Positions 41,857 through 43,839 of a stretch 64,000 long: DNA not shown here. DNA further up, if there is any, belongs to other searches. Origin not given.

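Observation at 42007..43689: Circularly permuted family-5 ABC solute-binding protein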

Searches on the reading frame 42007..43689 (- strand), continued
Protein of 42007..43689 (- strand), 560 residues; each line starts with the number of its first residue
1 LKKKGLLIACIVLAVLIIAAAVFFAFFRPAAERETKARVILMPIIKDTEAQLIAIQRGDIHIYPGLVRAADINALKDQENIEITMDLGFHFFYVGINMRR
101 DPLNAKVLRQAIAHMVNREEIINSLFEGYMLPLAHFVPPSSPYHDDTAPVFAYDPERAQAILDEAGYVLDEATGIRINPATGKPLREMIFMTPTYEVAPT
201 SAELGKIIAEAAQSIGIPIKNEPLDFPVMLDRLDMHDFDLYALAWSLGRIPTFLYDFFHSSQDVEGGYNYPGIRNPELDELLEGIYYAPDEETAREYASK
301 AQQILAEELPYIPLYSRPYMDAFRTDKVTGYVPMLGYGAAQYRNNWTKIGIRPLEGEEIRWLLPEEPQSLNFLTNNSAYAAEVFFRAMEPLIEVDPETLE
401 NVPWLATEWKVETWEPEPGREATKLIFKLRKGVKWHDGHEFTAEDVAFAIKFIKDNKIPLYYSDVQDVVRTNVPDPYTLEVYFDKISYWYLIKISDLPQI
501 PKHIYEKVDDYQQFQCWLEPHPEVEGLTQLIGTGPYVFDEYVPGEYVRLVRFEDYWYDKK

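Call 34: find_homologous_proteins(query=L009:94-1860:+, max_evalue=0.00001)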
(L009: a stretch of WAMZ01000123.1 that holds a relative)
Query L009:94-1860:+ (589 aa): 3523 proteins with E <= 0.00001 among 8000 candidates; the best 120 are listed.
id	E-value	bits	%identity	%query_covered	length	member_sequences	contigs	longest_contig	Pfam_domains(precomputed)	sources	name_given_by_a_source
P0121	0.0e+0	1400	100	100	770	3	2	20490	PF02369.23,PF00496.28,PF13620.13,PF01835.26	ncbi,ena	-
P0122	0.0e+0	1177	84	95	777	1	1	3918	PF08400.17,PF02369.23,PF00496.28,PF13860.13,PF13620.13,PF01835.26,PF27624.1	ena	-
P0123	0.0e+0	1123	82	95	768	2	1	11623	PF02369.23,PF00496.28,PF13860.13,PF13620.13,PF01835.26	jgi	-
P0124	0.0e+0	1111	81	95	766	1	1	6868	PF00496.28,PF01835.26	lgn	-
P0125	9.3e-281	951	72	95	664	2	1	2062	PF00496.28,PF13620.13,PF01835.26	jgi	-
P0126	1.0e-272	924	68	98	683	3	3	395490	PF00496.28,PF01835.26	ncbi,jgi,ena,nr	ncbi:MAG: hypothetical protein DRN15_02770 [Thermoprotei archaeon]|nr:MAG: hypothetical protein DRN1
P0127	3.7e-271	919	69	97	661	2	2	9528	PF00496.28,PF01835.26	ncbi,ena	-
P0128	2.5e-270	916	71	96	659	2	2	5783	PF00496.28,PF13620.13,PF01835.26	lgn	-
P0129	2.3e-129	451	41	91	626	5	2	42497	PF00496.28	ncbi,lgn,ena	-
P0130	1.4e-128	448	42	90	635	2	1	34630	PF00496.28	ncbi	-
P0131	1.8e-127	444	40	90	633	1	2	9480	PF00496.28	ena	-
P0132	1.1e-124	435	41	90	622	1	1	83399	PF00496.28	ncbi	ncbi:MAG: ABC transporter substrate-binding protein [Thermoproteota archaeon]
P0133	6.8e-121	423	40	87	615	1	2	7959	PF00496.28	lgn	-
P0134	3.1e-119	417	40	89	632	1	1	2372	PF00496.28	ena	-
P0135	2.5e-118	414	57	55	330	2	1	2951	PF00496.28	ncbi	ncbi:MAG: ABC transporter substrate-binding protein, partial [Candidatus Bathyarchaeia archaeon]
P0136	4.4e-115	403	38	94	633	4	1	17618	PF00496.28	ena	-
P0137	4.0e-103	364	36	57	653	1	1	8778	PF00496.28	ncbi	ncbi:MAG: ABC transporter substrate-binding protein, partial [Thermoproteota archaeon]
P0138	2.3e-97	345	36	53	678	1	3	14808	PF00496.28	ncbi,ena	-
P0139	6.2e-88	314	36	59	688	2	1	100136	PF07705.18,PF00496.28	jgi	-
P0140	6.5e-86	307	34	59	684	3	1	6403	PF07705.18,PF00496.28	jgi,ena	-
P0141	3.5e-80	288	38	57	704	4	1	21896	PF00496.28,PF09134.17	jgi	-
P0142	2.5e-79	285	34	61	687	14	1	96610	PF07705.18,PF00496.28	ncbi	ncbi:MAG: ABC transporter substrate-binding protein [Candidatus Methanomethylicia archaeon]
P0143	1.9e-76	276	33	56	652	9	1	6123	PF00496.28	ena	-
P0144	5.0e-76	274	40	58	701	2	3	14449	PF00496.28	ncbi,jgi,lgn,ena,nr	ncbi:hypothetical protein DRO42_01935 [Candidatus Bathyarchaeota archaeon]|nr:MAG: hypothetical prot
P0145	2.8e-75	272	34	62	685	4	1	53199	PF07705.18,PF00496.28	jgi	-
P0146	5.2e-75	271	35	61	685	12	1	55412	PF07705.18,PF00496.28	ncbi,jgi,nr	ncbi:MAG: ABC transporter substrate-binding protein [Candidatus Verstraetearchaeota archaeon]|nr:ABC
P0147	9.5e-74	267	35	92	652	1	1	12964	PF00496.28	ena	-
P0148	1.1e-73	267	35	92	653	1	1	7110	PF00496.28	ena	-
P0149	5.5e-73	264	40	52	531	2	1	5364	PF00496.28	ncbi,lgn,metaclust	metaclust:\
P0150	6.0e-73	264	33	90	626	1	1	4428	PF00496.28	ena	-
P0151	1.4e-72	263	40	51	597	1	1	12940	PF00496.28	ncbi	-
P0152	2.8e-72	262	32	90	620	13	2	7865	PF00496.28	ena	-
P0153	7.5e-69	251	37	51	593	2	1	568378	PF00496.28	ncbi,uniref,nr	ncbi:ABC transporter substrate-binding protein [Bacillus sp. FJAT-27445]|uniref:ABC transporter subs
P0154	2.3e-68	249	37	51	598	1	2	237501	PF00496.28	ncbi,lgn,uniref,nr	ncbi:ABC transporter substrate-binding protein [Cytobacillus firmus]|uniref:ABC transporter substrat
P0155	3.7e-67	245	38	52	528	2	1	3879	PF00496.28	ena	-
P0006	1.8e-66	243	33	59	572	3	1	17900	PF00496.28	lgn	-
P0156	1.7e-65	240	37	51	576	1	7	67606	PF00496.28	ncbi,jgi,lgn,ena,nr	ncbi:MAG: hypothetical protein KGZ79_05020 [Dethiobacter sp.]|jgi:peptide/nickel transport system su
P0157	9.9e-65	237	37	53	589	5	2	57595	PF00496.28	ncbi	-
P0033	1.2e-64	237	33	59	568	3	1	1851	PF00496.28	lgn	-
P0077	1.7e-63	233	31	59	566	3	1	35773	PF00496.28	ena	-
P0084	4.8e-63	232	29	59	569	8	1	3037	PF00496.28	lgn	-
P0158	5.3e-63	231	37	53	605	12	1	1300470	PF00496.28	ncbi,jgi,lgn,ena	-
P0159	2.8e-62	229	35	57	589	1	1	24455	PF00496.28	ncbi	-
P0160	8.7e-62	227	36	53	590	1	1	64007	PF00496.28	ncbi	-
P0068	9.8e-62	227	28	59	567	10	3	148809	PF00496.28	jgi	-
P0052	1.2e-61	227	30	59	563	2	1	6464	PF00496.28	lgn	-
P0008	3.9e-61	225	31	59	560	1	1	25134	PF00496.28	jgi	-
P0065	1.0e-60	224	29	59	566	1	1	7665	PF00496.28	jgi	-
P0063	1.0e-60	224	29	59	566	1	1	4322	PF00496.28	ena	-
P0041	1.1e-60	224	31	59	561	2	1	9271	PF00496.28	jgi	jgi:peptide/nickel transport system substrate-binding protein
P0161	1.1e-60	224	30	47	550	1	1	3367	PF00496.28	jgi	jgi:ABC-type transport system substrate-binding protein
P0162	1.5e-60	223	29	43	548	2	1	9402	PF00496.28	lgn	-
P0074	2.3e-60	223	31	59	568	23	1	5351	PF00496.28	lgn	-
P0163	2.6e-60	223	31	59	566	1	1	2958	PF00496.28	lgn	-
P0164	6.5e-60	221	31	59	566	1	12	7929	PF00496.28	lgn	-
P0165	7.0e-60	221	28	87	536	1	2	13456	PF00496.28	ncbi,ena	-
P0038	2.7e-59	219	31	59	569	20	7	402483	PF00496.28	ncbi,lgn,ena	ncbi:MAG: ABC transporter substrate-binding protein [Limnochordia bacterium]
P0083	2.8e-59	219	30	59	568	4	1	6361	PF00496.28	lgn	-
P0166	4.8e-59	218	37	52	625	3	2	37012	PF00496.28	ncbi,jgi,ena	-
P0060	6.3e-59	218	29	59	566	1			PF00496.28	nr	nr:hypothetical protein [Bacillota bacterium]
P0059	7.8e-59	218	29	59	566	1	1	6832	PF00496.28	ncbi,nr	ncbi:MAG: hypothetical protein DIU82_08480 [Bacillota bacterium]|nr:MAG: hypothetical protein DIU82_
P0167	9.4e-59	217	36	53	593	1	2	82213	PF00496.28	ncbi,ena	-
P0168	1.4e-58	217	36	52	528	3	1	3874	PF00496.28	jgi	-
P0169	1.7e-58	217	34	55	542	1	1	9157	PF00496.28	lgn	-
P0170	2.2e-58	216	35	51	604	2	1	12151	PF00496.28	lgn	-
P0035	3.0e-58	216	32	59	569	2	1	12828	PF00496.28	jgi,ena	-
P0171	3.1e-58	216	37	51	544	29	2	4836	PF00496.28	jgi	jgi:peptide/nickel transport system substrate-binding protein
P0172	3.2e-58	216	35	52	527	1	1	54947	PF00496.28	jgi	jgi:peptide/nickel transport system substrate-binding protein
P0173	3.8e-58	215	37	57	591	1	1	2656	PF00496.28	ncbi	-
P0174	5.1e-58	215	36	51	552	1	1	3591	PF00496.28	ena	-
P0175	6.0e-58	215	34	53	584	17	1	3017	PF00496.28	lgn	-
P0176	6.1e-58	215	36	56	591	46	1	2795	PF00496.28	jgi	jgi:peptide/nickel transport system substrate-binding protein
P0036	1.9e-57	213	30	59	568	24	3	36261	PF00496.28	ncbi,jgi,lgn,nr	ncbi:MAG: ABC transporter substrate-binding protein [Firmicutes bacterium]|jgi:peptide/nickel transp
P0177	6.7e-57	211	33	51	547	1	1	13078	PF00496.28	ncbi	-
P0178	6.7e-57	211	36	52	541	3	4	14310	PF00496.28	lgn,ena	-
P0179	7.0e-57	211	35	56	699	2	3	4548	PF00496.28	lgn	-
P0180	8.2e-57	211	37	54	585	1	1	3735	PF00496.28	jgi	jgi:peptide/nickel transport system substrate-binding protein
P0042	1.1e-56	211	30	59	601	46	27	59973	PF00496.28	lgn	-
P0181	1.2e-56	210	37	54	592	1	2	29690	PF00496.28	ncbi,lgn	-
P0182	1.5e-56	210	34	52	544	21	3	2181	PF00496.28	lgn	-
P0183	2.0e-56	210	35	52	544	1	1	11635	PF00496.28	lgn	-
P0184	2.0e-56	210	35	52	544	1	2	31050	PF00496.28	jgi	jgi:peptide/nickel transport system substrate-binding protein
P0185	4.8e-56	208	32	52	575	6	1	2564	PF00496.28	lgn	-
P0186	5.5e-56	208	35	51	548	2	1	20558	PF00496.28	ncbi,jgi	-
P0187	5.6e-56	208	33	53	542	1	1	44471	PF00496.28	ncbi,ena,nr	ncbi:MAG: ABC transporter substrate-binding protein [Anaerolineae bacterium]|nr:ABC transporter subs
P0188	7.5e-56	208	36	56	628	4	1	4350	PF00496.28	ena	-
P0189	8.7e-56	208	36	52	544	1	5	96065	PF00496.28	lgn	-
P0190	1.4e-55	207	36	56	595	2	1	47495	PF00496.28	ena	-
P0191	1.7e-55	207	36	49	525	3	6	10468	PF00496.28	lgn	-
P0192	1.8e-55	207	34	55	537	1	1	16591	PF00496.28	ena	-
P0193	2.0e-55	206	33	56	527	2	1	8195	PF00496.28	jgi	jgi:peptide/nickel transport system substrate-binding protein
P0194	5.1e-55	205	35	55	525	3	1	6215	PF00496.28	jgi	jgi:peptide/nickel transport system substrate-binding protein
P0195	5.1e-55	205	36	56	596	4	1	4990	PF00496.28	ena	-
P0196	8.4e-55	204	37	54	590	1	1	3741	PF00496.28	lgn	-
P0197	8.5e-55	204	35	51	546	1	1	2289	PF00496.28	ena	-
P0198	1.4e-54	204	37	52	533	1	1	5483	PF00496.28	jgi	jgi:peptide/nickel transport system substrate-binding protein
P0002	1.4e-54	204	31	58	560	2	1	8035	PF00496.28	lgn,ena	-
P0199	2.7e-54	203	35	53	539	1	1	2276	PF00496.28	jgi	jgi:peptide/nickel transport system substrate-binding protein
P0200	3.2e-54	202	32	59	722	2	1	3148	PF00496.28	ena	-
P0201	4.5e-54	202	35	54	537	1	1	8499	PF00496.28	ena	-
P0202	6.9e-54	201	35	52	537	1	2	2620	PF00496.28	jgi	jgi:peptide/nickel transport system substrate-binding protein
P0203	7.4e-54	201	36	51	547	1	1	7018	PF00496.28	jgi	jgi:peptide/nickel transport system substrate-binding protein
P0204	7.7e-54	201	29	59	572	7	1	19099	PF00496.28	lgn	-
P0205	8.9e-54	201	38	49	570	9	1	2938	PF00496.28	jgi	-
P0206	9.2e-54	201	33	54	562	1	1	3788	PF00496.28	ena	-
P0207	1.1e-53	201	26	86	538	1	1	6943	PF00496.28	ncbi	-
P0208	1.3e-53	200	35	51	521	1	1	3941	PF00496.28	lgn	-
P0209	1.5e-53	200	32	60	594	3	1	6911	PF00496.28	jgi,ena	jgi:peptide/nickel transport system substrate-binding protein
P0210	1.9e-53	200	34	53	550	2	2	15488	PF00496.28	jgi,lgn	jgi:peptide/nickel transport system substrate-binding protein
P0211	2.0e-53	200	35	53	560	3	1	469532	PF00496.28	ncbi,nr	ncbi:ABC transporter substrate-binding protein [Paenibacillus sp. FSL H7-0331]|nr:ABC transporter su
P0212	2.2e-53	200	28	84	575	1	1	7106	PF00496.28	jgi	jgi:peptide/nickel transport system substrate-binding protein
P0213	2.3e-53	200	34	49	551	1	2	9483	PF00496.28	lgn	-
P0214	3.2e-53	199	34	55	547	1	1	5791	PF00496.28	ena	-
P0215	3.3e-53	199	33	53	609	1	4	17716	PF00496.28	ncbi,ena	-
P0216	3.3e-53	199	34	55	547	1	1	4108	PF00496.28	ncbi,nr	ncbi:MAG: peptide-binding protein [Desulfuromonadales bacterium C00003107]|nr:MAG: peptide-binding p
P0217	3.8e-53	199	30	66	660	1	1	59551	PF00496.28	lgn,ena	-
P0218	3.8e-53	199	35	53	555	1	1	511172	PF00496.28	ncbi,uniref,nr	ncbi:ABC transporter substrate-binding protein [Paenibacillus sp. WQ 127069]|uniref:ABC transporter 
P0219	3.8e-53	199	34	56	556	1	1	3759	PF00496.28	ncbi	-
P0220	4.0e-53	199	35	56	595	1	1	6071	PF00496.28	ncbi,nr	ncbi:hypothetical protein C5S32_01690 [ANME-1 cluster archaeon GoMg1]|nr:hypothetical protein [ANME-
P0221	4.0e-53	199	36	52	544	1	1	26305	PF00496.28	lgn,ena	-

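Call 39: find_encoding_contigs(protein=P0126, flank=7000, max_places=1)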
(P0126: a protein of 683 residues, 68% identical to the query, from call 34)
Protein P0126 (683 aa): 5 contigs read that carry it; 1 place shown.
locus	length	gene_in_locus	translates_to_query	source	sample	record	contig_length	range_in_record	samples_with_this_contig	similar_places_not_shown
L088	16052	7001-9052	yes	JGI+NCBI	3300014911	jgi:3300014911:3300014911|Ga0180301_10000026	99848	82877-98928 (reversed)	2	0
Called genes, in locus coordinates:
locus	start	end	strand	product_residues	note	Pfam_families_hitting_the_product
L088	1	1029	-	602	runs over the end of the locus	PF01751:Toprim, PF01131:Topoisom_bac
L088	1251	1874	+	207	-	PF01988:VIT1 (faint)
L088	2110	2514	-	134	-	-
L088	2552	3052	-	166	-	-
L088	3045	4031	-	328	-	PF00005:ABC_tran, PF08352:oligo_HPY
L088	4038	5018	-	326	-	PF02463:SMC_N (weak), PF00005:ABC_tran, PF08352:oligo_HPY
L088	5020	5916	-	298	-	PF12911:OppC_N, PF00528:BPD_transp_1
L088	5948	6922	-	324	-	PF19300:BPD_transp_1_N, PF00528:BPD_transp_1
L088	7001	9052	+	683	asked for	PF00496:SBP_bac_5, PF01835:MG2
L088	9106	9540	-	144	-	-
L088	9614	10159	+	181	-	-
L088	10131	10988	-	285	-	PF00398:RrnaAD, PF13649:Methyltransf_25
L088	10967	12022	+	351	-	PF01866:Diphthamide_syn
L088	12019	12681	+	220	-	PF01170:UPF0020, PF03602:Cons_hypoth95 (faint), PF05175:MTS, PF06325:PrmA, PF13649:Methyltransf_25 (weak), PF13847:Methyltransf_31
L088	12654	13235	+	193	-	PF14382:ECR1_N, PF10447:EXOSC1 (faint)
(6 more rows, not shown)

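Call 40: find_encoding_contigs(protein=P0165, flank=7000, max_places=1)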
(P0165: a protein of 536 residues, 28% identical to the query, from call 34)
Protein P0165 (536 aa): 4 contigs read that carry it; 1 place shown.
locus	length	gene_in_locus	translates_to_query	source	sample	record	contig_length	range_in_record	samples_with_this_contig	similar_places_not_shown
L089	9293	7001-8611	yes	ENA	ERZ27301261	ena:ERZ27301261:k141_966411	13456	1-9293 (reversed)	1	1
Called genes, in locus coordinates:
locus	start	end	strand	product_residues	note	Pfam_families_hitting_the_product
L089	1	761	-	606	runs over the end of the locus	PF00361:Proton_antipo_M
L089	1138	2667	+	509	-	PF00496:SBP_bac_5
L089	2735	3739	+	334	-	PF19300:BPD_transp_1_N (weak), PF00528:BPD_transp_1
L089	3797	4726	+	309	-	PF12911:OppC_N, PF00528:BPD_transp_1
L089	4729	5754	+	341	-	PF00005:ABC_tran, PF13304:AAA_21 (weak), PF08352:oligo_HPY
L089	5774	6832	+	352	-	PF00005:ABC_tran, PF13304:AAA_21 (faint), PF08352:oligo_HPY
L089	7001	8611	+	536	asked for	PF00496:SBP_bac_5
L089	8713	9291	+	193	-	?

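Call 41: search_protein_representatives(alignment_id=A1)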
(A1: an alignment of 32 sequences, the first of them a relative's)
Query: 32 sequences, 565 profile positions. Proteins with E-value up to 0.001 (for the whole library): 94011; up to 1e-10: 52875; up to 1e-30: 10306. The best 150 are listed.
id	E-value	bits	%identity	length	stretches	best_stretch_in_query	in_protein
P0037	7.5e-280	945.7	-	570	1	1-563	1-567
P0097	1.2e-233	793.2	-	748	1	1-561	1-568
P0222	8.2e-225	764.0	-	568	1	2-563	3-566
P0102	1.7e-208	710.1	-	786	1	4-560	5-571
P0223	4.4e-170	583.3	-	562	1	25-560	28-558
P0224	2.4e-169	580.9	-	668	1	8-562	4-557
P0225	9.0e-166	569.1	-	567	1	6-562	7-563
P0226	7.1e-165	566.1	-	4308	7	24-561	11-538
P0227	5.5e-163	559.9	-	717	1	7-563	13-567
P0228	2.7e-157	541.1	-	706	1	24-562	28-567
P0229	6.5e-157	539.9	-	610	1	7-561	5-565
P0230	2.8e-152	524.6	-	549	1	8-561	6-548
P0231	3.5e-146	504.4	-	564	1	1-560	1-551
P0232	9.1e-146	503.1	-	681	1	13-561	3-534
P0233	1.0e-140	486.4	-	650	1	8-562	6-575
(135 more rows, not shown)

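Call 60: find_encoding_contigs(protein=P0002, flank=6000, max_places=1)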
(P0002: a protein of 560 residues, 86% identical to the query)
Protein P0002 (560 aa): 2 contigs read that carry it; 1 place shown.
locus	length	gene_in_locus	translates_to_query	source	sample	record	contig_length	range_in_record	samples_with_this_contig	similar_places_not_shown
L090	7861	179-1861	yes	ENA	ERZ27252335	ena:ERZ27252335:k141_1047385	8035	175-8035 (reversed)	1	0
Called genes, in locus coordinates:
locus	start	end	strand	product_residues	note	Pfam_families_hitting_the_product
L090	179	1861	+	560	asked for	PF00496:SBP_bac_5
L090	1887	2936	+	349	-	PF19300:BPD_transp_1_N, PF00528:BPD_transp_1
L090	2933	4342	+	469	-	PF12911:OppC_N, PF00528:BPD_transp_1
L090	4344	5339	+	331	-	PF00005:ABC_tran, PF08352:oligo_HPY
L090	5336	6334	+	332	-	PF00005:ABC_tran, PF08352:oligo_HPY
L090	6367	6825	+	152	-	-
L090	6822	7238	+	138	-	-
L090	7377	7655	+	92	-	PF05164:ZapA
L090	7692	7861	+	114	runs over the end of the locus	?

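Call 61: find_encoding_contigs(protein=P0142, flank=6000, max_places=1)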
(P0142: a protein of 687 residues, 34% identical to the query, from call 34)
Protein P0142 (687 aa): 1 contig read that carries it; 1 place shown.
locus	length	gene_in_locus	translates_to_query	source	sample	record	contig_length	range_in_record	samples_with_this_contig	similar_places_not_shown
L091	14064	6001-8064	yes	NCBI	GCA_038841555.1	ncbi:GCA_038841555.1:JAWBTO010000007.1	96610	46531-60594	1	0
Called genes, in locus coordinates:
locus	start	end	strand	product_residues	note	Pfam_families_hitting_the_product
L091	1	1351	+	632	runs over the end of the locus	PF01558:POR, PF01855:POR_N, PF17147:PFOR_II (weak)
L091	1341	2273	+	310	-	PF02775:TPP_enzyme_C, PF12367:PFO_beta_C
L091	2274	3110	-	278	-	PF00702:Hydrolase, PF13344:Hydrolase_6, PF13242:Hydrolase_like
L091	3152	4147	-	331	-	PF04055:Radical_SAM, PF13186:SPASM (faint)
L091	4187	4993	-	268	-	-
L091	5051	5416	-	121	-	-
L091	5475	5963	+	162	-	-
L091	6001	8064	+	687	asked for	PF00496:SBP_bac_5, PF07705:CARDB (weak)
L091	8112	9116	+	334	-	PF19300:BPD_transp_1_N, PF00528:BPD_transp_1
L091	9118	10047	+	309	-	PF12911:OppC_N, PF00528:BPD_transp_1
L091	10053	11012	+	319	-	PF00005:ABC_tran, PF08352:oligo_HPY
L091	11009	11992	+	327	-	PF13304:AAA_21 (faint), PF00005:ABC_tran, PF08352:oligo_HPY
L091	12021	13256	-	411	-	PF12832:MFS_1_like (faint), PF07690:MFS_1, PF00083:Sugar_tr (faint), PF07690:MFS_1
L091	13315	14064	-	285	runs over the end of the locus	PF04055:Radical_SAM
